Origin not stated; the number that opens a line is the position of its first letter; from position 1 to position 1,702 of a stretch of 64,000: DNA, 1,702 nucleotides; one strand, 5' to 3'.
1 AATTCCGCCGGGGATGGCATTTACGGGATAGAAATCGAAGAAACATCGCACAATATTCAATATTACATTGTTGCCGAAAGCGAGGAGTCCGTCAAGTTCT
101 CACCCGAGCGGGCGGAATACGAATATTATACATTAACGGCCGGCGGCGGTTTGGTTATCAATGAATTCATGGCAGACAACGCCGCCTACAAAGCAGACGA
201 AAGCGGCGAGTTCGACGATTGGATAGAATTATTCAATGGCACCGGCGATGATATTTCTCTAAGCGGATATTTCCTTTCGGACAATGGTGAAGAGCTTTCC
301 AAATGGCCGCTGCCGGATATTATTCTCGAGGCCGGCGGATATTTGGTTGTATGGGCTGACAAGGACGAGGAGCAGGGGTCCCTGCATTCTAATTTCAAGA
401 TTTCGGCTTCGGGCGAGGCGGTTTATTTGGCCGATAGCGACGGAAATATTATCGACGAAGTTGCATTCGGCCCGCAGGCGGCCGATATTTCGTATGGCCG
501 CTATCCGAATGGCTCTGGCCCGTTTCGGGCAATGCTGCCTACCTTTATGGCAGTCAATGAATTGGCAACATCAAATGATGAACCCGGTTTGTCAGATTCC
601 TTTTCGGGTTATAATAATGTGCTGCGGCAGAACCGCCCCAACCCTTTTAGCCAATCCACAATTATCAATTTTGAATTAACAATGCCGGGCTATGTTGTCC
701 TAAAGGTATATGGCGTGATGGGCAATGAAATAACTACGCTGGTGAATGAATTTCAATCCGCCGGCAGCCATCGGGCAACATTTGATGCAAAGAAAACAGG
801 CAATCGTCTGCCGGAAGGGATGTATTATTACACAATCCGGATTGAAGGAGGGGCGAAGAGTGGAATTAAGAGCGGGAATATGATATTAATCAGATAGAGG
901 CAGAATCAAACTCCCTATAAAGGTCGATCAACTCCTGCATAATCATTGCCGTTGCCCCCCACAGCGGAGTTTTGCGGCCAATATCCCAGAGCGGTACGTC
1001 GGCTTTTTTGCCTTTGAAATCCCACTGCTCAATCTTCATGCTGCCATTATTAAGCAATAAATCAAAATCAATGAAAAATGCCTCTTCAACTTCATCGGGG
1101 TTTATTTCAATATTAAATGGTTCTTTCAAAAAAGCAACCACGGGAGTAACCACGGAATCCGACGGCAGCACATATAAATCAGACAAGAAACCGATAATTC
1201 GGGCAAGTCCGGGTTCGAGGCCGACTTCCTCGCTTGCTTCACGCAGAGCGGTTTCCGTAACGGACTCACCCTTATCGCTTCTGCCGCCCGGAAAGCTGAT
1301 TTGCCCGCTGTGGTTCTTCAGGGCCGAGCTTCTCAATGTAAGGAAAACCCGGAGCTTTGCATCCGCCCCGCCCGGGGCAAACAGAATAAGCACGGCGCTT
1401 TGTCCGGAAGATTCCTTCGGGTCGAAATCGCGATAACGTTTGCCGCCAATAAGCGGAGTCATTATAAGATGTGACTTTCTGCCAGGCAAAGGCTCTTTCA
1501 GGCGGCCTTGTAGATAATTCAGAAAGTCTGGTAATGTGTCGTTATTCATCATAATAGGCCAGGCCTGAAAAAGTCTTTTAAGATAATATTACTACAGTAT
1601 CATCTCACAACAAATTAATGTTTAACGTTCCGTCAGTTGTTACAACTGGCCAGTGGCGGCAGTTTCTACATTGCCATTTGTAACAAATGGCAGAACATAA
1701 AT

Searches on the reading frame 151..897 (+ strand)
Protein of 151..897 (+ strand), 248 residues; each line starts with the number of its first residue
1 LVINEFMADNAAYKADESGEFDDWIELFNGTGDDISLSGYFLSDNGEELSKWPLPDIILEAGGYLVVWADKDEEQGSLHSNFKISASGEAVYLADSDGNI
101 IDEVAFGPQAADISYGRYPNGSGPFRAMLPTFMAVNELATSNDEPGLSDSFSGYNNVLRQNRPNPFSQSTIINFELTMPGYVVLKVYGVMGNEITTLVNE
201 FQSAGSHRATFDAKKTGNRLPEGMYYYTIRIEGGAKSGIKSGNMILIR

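Call 55: search_protein_families(library=pfam, max_evalue=0.00001, proteins=[window:151-897:+])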
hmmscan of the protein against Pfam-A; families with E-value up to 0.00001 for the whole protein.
window:151-897:+ (248 aa): 2 families
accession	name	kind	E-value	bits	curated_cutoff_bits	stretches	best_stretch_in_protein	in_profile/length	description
PF00932.25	LTD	-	7.7e-19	68.5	34.3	1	2-106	9-107/109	Lamin Tail Domain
PF13860.13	FlgD_ig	-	1e-06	29.1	27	0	171-229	11-73/79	FlgD Ig-like domain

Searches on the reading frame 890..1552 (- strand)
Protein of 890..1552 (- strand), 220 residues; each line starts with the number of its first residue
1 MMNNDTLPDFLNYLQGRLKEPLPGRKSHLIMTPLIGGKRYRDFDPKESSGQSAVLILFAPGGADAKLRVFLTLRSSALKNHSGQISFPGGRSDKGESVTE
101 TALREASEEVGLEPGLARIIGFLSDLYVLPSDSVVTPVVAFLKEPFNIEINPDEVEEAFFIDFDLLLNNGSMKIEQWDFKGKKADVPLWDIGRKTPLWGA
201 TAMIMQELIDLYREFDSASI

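Call 55: search_protein_families(library=pfam, max_evalue=0.00001, proteins=[window:890-1552:-])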
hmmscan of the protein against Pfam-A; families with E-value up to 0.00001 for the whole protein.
window:890-1552:- (220 aa): 1 family
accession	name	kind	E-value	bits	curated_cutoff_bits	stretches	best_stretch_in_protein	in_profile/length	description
PF00293.34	NUDIX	-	3.1e-14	53.6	21.1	1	56-168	9-119/134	NUDIX domain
